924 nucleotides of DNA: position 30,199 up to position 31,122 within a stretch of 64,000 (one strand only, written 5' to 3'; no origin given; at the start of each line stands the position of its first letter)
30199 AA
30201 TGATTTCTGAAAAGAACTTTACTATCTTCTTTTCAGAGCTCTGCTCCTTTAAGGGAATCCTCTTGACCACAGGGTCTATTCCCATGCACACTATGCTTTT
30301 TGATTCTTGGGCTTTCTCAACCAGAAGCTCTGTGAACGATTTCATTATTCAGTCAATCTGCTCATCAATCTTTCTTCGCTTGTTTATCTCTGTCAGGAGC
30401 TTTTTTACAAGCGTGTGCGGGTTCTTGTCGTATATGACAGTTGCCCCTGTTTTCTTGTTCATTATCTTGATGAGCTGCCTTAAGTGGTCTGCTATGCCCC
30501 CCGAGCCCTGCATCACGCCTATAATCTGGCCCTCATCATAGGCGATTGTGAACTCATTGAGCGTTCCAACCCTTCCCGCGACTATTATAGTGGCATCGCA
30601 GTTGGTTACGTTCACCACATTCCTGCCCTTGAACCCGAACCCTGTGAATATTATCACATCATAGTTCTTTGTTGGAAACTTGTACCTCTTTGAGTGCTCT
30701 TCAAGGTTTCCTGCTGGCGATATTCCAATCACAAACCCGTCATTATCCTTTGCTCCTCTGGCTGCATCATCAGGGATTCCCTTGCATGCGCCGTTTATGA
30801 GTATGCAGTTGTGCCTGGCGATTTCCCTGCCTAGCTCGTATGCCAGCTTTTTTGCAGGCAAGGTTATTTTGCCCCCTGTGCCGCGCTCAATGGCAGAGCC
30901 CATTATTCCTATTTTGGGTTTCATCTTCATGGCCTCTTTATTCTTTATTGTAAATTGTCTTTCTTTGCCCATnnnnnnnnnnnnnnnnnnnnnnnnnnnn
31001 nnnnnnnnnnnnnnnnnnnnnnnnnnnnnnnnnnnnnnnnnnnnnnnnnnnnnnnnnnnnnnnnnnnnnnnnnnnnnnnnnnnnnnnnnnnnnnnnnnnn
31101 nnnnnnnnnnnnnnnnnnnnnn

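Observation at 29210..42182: Pyrimidine super-operon with foreign-looking genes spliced between carA and carB and between pyrE and pyrF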

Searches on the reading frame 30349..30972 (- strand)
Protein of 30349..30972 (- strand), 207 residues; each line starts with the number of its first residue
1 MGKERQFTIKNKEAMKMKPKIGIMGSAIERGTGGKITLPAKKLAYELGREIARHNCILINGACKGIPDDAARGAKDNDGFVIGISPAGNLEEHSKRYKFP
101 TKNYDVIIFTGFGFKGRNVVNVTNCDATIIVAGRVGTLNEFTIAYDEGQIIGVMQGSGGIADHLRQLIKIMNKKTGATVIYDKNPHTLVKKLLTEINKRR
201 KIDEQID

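Call 4: search_protein_families(library=pfam, proteins=[window:30349-30972:-])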
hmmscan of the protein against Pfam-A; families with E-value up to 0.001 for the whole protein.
window:30349-30972:- (207 aa): 2 families
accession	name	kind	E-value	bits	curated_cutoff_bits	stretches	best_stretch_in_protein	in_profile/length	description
PF18306.6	LDcluster4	-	7.2e-41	139.8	26.3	1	19-188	2-150/151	SLOG cluster4 family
PF03641.19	Lysine_decarbox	-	0.00052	20.6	27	1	70-150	4-78/131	Possible lysine decarboxylase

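Call 11: search_protein_families(library=ncbifam, proteins=[window:30349-30972:-], max_evalue=0.01)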
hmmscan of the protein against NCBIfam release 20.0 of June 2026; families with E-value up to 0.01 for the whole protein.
window:30349-30972:- (207 aa): 3 families
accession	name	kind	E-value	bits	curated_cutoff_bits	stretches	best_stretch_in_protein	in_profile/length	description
TIGR00725.1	TIGR00725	hypoth_equivalog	8.7e-25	87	106.9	1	38-191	14-157/159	TIGR00725 family protein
TIGR00730.1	TIGR00730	subfamily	6.2e-06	26.1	96.35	1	41-155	18-126/178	TIGR00730 family Rossman fold protein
NF058542.1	CtkRMPhLog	equivalog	0.00061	19.8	300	1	42-149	19-121/177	cytokinin riboside 5'-monophosphate phosphoribohydrolase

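Call 30: search_solved_structures(query=window:30349-30930:-, max_evalue=0.01, show_alignments=1)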
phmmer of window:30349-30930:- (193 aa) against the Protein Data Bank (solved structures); distinct sequences matched with E-value up to 0.01: 3.
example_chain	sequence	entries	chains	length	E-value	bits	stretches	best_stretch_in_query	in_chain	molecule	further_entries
1rcu_A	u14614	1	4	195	1.6e-11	47.3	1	27-154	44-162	conserved hypothetical protein VT76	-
6y01_AAA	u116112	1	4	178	1.9e-10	43.8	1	4-132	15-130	p450 cytochrome, putative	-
2iz5_A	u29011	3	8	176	1.6e-07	34.3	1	4-132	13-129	MOCO CARRIER PROTEIN | MOLYBDENUM COFACTOR CARRIER PROTEIN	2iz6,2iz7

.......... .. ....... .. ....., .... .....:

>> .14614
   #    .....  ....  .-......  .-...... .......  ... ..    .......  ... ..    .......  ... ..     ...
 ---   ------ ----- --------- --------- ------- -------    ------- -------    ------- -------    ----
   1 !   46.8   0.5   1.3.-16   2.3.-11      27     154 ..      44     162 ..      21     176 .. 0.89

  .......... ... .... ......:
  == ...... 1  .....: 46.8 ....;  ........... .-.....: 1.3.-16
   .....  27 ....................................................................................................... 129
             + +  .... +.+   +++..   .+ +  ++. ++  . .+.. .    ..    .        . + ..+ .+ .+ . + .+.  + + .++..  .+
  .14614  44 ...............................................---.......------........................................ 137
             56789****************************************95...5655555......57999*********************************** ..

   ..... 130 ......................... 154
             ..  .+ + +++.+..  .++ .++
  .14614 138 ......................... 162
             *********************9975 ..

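Call 46: find_homologous_proteins(query=window:30349-30930:-, max_evalue=1e-10)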
Query window:30349-30930:- (193 aa): 740 proteins with E <= 1e-10 among 847 candidates; the best 120 are listed.
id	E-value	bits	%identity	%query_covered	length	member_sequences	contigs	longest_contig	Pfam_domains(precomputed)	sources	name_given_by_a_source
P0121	3.6e-122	423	100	99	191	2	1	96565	PF18306.7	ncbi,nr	ncbi:LOG family protein [Candidatus Woesearchaeota archaeon]|nr:LOG family protein [Candidatus Woese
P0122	2.4e-101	355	83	96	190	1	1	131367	PF18306.7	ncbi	-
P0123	1.8e-100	352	83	96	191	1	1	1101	PF18306.7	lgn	-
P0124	7.5e-98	344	80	96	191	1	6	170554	PF18306.7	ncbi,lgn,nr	ncbi:LOG family protein [Candidatus Woesearchaeota archaeon]|nr:LOG family protein [Candidatus Woese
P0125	3.6e-97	341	83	94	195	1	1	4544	PF18306.7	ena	-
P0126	3.4e-94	332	77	96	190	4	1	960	PF18306.7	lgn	-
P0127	4.4e-94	331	77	97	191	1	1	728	PF18306.7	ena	-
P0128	4.5e-94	331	78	96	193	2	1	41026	PF18306.7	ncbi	-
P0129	2.4e-93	329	77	97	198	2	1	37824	PF18306.7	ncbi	-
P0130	7.6e-93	327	78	96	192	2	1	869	PF18306.7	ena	-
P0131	1.4e-92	326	77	96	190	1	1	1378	PF18306.7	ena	-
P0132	1.0e-90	320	75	96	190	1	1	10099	PF18306.7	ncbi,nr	ncbi:MAG: LOG family protein [Candidatus Aenigmarchaeota archaeon]|nr:LOG family protein [Candidatus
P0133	4.7e-89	315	75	96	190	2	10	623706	PF18306.7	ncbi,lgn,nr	ncbi:LOG family protein [Candidatus Woesearchaeota archaeon]|nr:LOG family protein [Candidatus Woese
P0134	5.0e-84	298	72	96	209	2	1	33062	PF18306.7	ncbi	-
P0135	7.1e-84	298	69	96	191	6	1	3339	PF18185.8,PF18306.7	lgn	-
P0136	8.1e-83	295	69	98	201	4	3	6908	PF18306.7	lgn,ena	-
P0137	1.4e-82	294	72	94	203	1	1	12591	PF18306.7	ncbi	-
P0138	2.4e-82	293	70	96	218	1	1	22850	PF18306.7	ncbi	-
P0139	8.4e-81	288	71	95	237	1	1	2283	PF18306.7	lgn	-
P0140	1.9e-80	287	66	98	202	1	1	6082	PF18306.7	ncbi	-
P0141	3.2e-80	286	66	98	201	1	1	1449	PF18306.7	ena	-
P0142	8.5e-80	285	66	98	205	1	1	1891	PF18306.7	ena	-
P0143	1.6e-79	284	65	98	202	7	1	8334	PF18306.7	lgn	-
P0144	1.7e-79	284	68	98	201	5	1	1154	PF18306.7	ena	-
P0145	1.9e-79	284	68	95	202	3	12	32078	PF18306.7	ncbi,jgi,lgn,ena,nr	ncbi:hypothetical protein J4470_03075 [Candidatus Woesearchaeota archaeon]|nr:hypothetical protein [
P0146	3.2e-79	283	67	96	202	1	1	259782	PF18306.7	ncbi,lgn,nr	ncbi:LOG family protein [Candidatus Woesearchaeota archaeon]|nr:LOG family protein [Candidatus Woese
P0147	3.3e-79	283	65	98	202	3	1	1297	PF18306.7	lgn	-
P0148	3.3e-79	283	68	98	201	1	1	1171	PF18306.7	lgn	-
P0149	3.6e-79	283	66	98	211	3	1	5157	PF18306.7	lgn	-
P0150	5.5e-79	282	67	99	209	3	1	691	PF18306.7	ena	-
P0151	8.4e-79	281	64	98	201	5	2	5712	PF18306.7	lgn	-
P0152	1.6e-78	281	65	98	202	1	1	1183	PF18306.7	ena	-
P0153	1.8e-78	280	64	98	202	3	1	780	PF18306.7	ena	-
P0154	3.6e-78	279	64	98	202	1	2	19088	PF18306.7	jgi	jgi:uncharacterized protein (TIGR00725 family)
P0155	4.7e-78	279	68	95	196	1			PF18306.7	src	-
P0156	6.8e-78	278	65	96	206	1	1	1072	PF18306.7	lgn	-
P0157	9.8e-78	278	66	98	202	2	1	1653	PF18306.7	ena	-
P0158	2.4e-77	277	64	98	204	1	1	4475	PF18306.7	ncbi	-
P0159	3.8e-77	276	64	98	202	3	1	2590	PF18306.7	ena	-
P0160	5.0e-77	276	68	97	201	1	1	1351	PF18306.7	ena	-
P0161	5.6e-77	276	64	98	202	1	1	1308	PF18306.7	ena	-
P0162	5.6e-77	276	63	98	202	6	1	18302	PF18306.7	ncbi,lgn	-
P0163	6.0e-77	275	64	98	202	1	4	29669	PF18306.7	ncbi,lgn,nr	ncbi:LOG family protein [Candidatus Woesearchaeota archaeon]|nr:LOG family protein [Candidatus Woese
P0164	7.7e-77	275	67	95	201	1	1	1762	PF18306.7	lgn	-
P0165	1.2e-76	274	65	98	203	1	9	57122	PF18306.7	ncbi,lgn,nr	ncbi:LOG family protein [Candidatus Woesearchaeota archaeon]|nr:LOG family protein [Candidatus Woese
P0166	1.8e-76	274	68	92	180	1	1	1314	PF18306.7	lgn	-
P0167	2.2e-76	274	63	98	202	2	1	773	PF18306.7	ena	-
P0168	3.1e-76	273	66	98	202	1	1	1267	PF18306.7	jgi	jgi:uncharacterized protein (TIGR00725 family)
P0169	5.0e-76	272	66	95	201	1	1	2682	PF18306.7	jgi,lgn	-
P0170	6.9e-76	272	64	98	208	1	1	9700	PF18306.7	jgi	-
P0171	8.0e-76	272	65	96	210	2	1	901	PF18306.7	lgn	-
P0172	9.2e-76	272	64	98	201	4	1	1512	PF18306.7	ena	-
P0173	1.0e-75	271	66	95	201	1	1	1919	PF18306.7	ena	-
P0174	1.9e-75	270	65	95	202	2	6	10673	PF18306.7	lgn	-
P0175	3.3e-75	270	66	95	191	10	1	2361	PF18306.7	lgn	-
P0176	3.8e-75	270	65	96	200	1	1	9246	PF18306.7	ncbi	-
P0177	5.2e-75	269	67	99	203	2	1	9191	PF18306.7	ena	-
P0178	5.5e-75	269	64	96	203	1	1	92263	PF18306.7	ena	-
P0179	7.1e-75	269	68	95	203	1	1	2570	PF18306.7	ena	-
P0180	8.4e-75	268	64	98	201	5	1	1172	PF18306.7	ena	-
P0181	8.9e-75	268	63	98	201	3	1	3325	PF18306.7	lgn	-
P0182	9.0e-75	268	64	95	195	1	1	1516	PF18306.7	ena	-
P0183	9.6e-75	268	64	98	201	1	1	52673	PF18306.7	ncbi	-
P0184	1.1e-74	268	67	95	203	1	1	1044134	PF18306.7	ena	-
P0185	1.4e-74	268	65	95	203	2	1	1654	PF18306.7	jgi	-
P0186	2.3e-74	267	66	95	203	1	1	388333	PF18306.7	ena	-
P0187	8.0e-73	262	63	98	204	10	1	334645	PF18306.7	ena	-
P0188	8.8e-73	262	65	96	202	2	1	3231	PF18306.7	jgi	jgi:uncharacterized protein (TIGR00725 family)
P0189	1.5e-72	261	62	98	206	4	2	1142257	PF18306.7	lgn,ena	-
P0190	1.8e-72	261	63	96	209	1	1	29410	PF18306.7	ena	-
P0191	2.4e-72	260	62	98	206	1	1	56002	PF18306.7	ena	-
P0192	4.7e-72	259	62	95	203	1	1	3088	PF18306.7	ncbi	-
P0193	1.4e-71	258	64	96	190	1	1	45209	PF18306.7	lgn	-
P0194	1.5e-71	258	61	98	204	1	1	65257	PF18306.7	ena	-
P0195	2.9e-71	257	62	98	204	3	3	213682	PF18306.7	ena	-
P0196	4.0e-71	256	63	94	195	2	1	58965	PF18306.7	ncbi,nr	ncbi:hypothetical protein CMO88_02710 [Candidatus Woesearchaeota archaeon]|nr:hypothetical protein [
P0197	5.7e-70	253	62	95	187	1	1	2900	PF18306.7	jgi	jgi:hypothetical protein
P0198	2.9e-67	244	58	95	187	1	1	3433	PF18306.7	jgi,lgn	-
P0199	6.3e-67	243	58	95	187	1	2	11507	PF18306.7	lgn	-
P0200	6.6e-67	243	61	98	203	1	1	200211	PF18306.7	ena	-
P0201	4.6e-65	237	59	95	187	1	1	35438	PF18306.7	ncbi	ncbi:MAG: hypothetical protein V1702_06180 [Candidatus Woesearchaeota archaeon]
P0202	9.3e-65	236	55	96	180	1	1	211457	PF02481.22,PF18306.7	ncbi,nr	ncbi:MAG: hypothetical protein GY861_08470 [bacterium]|nr:hypothetical protein [bacterium]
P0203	7.2e-63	229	61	87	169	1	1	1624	PF18306.7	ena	-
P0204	5.6e-62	227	60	95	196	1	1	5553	PF18306.7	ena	-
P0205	1.3e-60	222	57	95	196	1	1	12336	PF18306.7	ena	-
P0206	1.6e-60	222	67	77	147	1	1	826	PF18306.7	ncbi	-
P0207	2.5e-60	221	65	78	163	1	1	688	PF18306.7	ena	-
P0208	7.6e-58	213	54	94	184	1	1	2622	PF18306.7,PF03641.20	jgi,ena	-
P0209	2.3e-57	212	54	93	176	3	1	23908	PF18306.7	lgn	-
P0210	4.4e-57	211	55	91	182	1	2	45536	PF18306.7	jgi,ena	-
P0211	4.8e-57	211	52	95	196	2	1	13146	PF18306.7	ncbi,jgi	-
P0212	8.8e-56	206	52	95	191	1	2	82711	PF18306.7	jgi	jgi:uncharacterized protein (TIGR00725 family)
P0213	1.0e-55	206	52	95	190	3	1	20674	PF18306.7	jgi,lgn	jgi:hypothetical protein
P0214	1.3e-55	206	52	96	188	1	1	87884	PF18306.7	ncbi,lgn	ncbi:MAG: hypothetical protein ABIJ34_01900 [archaeon]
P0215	1.9e-55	205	52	95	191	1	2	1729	PF18306.7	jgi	jgi:uncharacterized protein (TIGR00725 family)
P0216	2.1e-55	205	53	95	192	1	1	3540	PF18306.7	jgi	jgi:uncharacterized protein (TIGR00725 family)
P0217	4.2e-55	204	51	99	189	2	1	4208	PF18306.7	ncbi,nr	ncbi:MAG: hypothetical protein NDI94_06470 [Candidatus Woesearchaeota archaeon]|nr:hypothetical prot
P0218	4.7e-55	204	51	95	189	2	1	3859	PF18306.7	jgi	-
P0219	5.7e-55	204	52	95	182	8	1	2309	PF18306.7,PF03641.20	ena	-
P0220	5.9e-55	204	52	95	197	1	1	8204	PF18306.7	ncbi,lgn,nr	ncbi:LOG family protein [Candidatus Woesearchaeota archaeon]|nr:LOG family protein [Candidatus Woese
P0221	1.9e-54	202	51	95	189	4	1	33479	PF18306.7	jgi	jgi:uncharacterized protein (TIGR00725 family)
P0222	2.0e-54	202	51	96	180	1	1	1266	PF18306.7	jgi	jgi:uncharacterized protein (TIGR00725 family)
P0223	2.0e-54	202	51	95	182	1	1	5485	PF18306.7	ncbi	-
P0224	2.2e-54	202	56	82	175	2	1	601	PF18306.7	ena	-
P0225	2.4e-54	202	50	95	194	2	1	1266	PF18306.7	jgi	jgi:uncharacterized protein (TIGR00725 family)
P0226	4.0e-54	201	53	93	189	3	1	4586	PF18306.7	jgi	jgi:uncharacterized protein (TIGR00725 family)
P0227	4.5e-54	201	52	94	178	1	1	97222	PF18306.7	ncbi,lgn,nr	ncbi:hypothetical protein JW930_05475 [Candidatus Woesearchaeota archaeon]|nr:hypothetical protein [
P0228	5.7e-54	200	49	95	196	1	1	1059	PF18306.7,PF03641.20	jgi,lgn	jgi:uncharacterized protein (TIGR00725 family)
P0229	5.9e-54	200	57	93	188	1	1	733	PF18306.7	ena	-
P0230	6.7e-54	200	50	95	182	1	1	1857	PF18306.7,PF03641.20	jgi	jgi:uncharacterized protein (TIGR00725 family)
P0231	7.6e-54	200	50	98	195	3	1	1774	PF18306.7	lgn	-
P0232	1.6e-53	199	52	95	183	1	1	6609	PF18306.7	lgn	-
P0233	2.8e-53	198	51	97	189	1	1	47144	PF18306.7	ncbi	ncbi:MAG: hypothetical protein V1859_07640 [archaeon]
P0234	6.0e-53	197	49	94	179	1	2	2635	PF18306.7,PF03641.20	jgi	jgi:uncharacterized protein (TIGR00725 family)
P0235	6.7e-53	197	50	96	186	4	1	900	PF18306.7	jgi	jgi:uncharacterized protein (TIGR00725 family)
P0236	6.9e-53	197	50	95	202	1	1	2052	PF18306.7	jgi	-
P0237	9.0e-53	197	50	95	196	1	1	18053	PF18306.7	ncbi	-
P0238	1.1e-52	196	50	94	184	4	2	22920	PF18306.7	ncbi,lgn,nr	ncbi:MAG: LOG family protein [Deltaproteobacteria bacterium]|nr:LOG family protein [Deltaproteobacte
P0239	1.3e-52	196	51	87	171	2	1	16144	PF18306.7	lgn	-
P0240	1.9e-52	195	54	92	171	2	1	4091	PF18306.7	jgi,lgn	-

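Call 47: find_encoding_contigs(protein=P0133, flank=6000, max_places=2)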
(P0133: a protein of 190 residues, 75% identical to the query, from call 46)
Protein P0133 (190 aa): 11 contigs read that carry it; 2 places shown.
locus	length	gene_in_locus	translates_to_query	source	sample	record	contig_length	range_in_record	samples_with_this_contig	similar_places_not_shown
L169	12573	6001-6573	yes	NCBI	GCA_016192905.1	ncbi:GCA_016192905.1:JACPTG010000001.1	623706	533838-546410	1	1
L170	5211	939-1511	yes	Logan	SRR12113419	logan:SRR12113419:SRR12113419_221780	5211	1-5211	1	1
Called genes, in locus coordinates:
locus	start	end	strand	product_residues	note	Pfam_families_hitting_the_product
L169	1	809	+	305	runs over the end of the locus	PF01180:DHO_dh, PF01207:Dus (weak), PF03060:NMO (weak)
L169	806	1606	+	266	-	PF00175:NAD_binding_1, PF10418:DHODB_Fe-S_bind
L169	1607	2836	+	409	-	PF03600:CitMHS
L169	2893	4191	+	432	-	PF07969:Amidohydro_3 (weak), PF01979:Amidohydro_1, PF12890:DHOase, PF07969:Amidohydro_3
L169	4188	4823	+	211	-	PF00156:Pribosyltran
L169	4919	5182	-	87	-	PF04014:MazE_antitoxin (weak)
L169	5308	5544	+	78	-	-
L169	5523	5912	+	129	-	PF01850:PIN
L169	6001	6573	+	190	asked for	PF18306:LDcluster4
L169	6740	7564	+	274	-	PF00215:OMPdecase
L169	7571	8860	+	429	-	PF00709:Adenylsucc_synt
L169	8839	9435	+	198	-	PF02142:MGS, PF01808:AICARFT_IMPCHas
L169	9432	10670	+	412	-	PF01808:AICARFT_IMPCHas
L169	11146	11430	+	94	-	-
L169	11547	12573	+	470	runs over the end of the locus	PF13522:GATase_6, PF13537:GATase_7, PF00156:Pribosyltran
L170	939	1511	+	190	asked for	PF18306:LDcluster4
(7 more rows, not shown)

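Call 48: find_encoding_contigs(protein=P0184, flank=6000, max_places=1)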
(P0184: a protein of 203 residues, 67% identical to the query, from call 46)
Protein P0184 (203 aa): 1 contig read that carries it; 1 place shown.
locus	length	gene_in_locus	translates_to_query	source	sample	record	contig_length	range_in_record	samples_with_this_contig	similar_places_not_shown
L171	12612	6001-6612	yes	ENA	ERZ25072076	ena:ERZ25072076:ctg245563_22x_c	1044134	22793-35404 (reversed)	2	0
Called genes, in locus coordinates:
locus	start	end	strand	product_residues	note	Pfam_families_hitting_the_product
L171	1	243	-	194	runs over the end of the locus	PF01420:Methylase_S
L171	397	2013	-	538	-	PF02384:N6_Mtase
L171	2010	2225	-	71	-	-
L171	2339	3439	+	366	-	PF13610:DDE_Tnp_IS240, PF13683:rve_3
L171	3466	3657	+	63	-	-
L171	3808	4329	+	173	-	PF01909:NTP_transf_2, PF18765:Polbeta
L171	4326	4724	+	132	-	-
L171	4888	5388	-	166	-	-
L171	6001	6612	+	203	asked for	PF18306:LDcluster4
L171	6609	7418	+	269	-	PF00215:OMPdecase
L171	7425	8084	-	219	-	PF03009:GDPD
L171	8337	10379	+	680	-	PF01108:Tissue_fac (weak), PF00041:fn3, PF21200:Glyco_hydro_39_C (faint), PF25788:Ig_Rha78A_N (faint), PF25833:Fn3_SaeA_3rd (weak), PF00041:fn3 (weak), PF04151:PPC (weak)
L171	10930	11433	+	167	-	PF02002:TFIIE_alpha, PF22536:WHD_POLR3C (weak)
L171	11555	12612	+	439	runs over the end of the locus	PF01896:DNA_primase_S (weak)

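Call 49: find_encoding_contigs(protein=P0214, flank=6000, max_places=1)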
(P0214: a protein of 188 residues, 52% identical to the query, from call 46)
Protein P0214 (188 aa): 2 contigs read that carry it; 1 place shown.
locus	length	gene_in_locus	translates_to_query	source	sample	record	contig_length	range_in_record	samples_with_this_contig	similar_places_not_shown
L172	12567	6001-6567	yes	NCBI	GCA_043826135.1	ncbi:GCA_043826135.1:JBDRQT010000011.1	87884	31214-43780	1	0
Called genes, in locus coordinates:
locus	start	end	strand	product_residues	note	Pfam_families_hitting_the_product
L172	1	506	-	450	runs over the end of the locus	PF02881:SRP54_N, PF13401:AAA_22 (faint), PF00448:SRP54, PF01656:CbiA (weak), PF02978:SRP_SPB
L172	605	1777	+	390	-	-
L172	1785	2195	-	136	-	-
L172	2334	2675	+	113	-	PF14251:PterinBD-DUF4346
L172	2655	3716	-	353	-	-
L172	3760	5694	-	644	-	PF02824:TGS, PF07973:tRNA_SAD, PF00587:tRNA-synt_2b, PF03129:HGTP_anticodon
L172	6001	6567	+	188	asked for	PF18306:LDcluster4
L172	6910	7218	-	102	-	-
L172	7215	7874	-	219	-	PF01022:HTH_5 (weak)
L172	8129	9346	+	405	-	PF08323:Glyco_transf_5, PF13477:Glyco_trans_4_2 (faint), PF13439:Glyco_transf_4, PF13579:Glyco_trans_4_4, PF20706:GT4-conflict, PF00534:Glycos_transf_1, PF13692:Glyco_trans_1_4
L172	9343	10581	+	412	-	PF03065:Glyco_hydro_57, PF01522:Polysacc_deac_1 (weak)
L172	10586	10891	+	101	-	PF19027:DUF5752 (weak)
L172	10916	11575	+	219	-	-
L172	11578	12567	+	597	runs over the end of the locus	PF05693:Glycogen_syn, PF13692:Glyco_trans_1_4 (faint), PF00534:Glycos_transf_1 (weak)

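Call 50: find_encoding_contigs(protein=P0124, flank=10000, max_places=1)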
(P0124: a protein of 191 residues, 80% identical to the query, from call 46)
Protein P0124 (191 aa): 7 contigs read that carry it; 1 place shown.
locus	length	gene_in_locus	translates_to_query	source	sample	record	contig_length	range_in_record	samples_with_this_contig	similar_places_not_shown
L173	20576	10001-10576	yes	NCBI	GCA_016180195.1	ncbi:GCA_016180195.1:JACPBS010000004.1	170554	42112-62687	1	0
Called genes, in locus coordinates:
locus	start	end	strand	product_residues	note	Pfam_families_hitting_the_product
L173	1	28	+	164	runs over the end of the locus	PF00293:NUDIX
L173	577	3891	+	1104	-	PF25596:CPSase_L_D1, PF02222:ATP-grasp, PF02786:CPSase_L_D2, PF07478:Dala_Dala_lig_C, PF02787:CPSase_L_D3, PF25596:CPSase_L_D1, PF02786:CPSase_L_D2, PF02142:MGS, +4 more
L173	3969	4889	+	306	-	PF01180:DHO_dh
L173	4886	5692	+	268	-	PF00175:NAD_binding_1 (weak), PF10418:DHODB_Fe-S_bind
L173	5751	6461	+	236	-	PF13489:Methyltransf_23, PF13847:Methyltransf_31, PF08241:Methyltransf_11, PF08242:Methyltransf_12, PF13649:Methyltransf_25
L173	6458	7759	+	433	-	PF01979:Amidohydro_1, PF12890:DHOase (weak), PF07969:Amidohydro_3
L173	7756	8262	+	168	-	PF00149:Metallophos, PF12850:Metallophos_2, PF14582:Metallophos_3 (faint)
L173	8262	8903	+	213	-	PF00156:Pribosyltran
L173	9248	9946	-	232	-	PF08713:DNA_alkylation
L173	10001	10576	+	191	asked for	PF18306:LDcluster4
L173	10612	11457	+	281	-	PF00215:OMPdecase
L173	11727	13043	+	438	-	PF00709:Adenylsucc_synt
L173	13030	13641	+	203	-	PF02142:MGS, PF01808:AICARFT_IMPCHas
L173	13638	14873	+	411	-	PF01808:AICARFT_IMPCHas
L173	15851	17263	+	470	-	PF13522:GATase_6, PF13537:GATase_7, PF00156:Pribosyltran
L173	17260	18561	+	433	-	PF02844:GARS_N, PF01071:GARS_A, PF02843:GARS_C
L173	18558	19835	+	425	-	PF22660:RS_preATP-grasp-like, PF02786:CPSase_L_D2, PF02222:ATP-grasp, PF07478:Dala_Dala_lig_C, PF21244:PurT_C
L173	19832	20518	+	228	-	PF00551:Formyl_trans_N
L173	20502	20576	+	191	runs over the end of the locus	PF01812:5-FTHF_cyc-lig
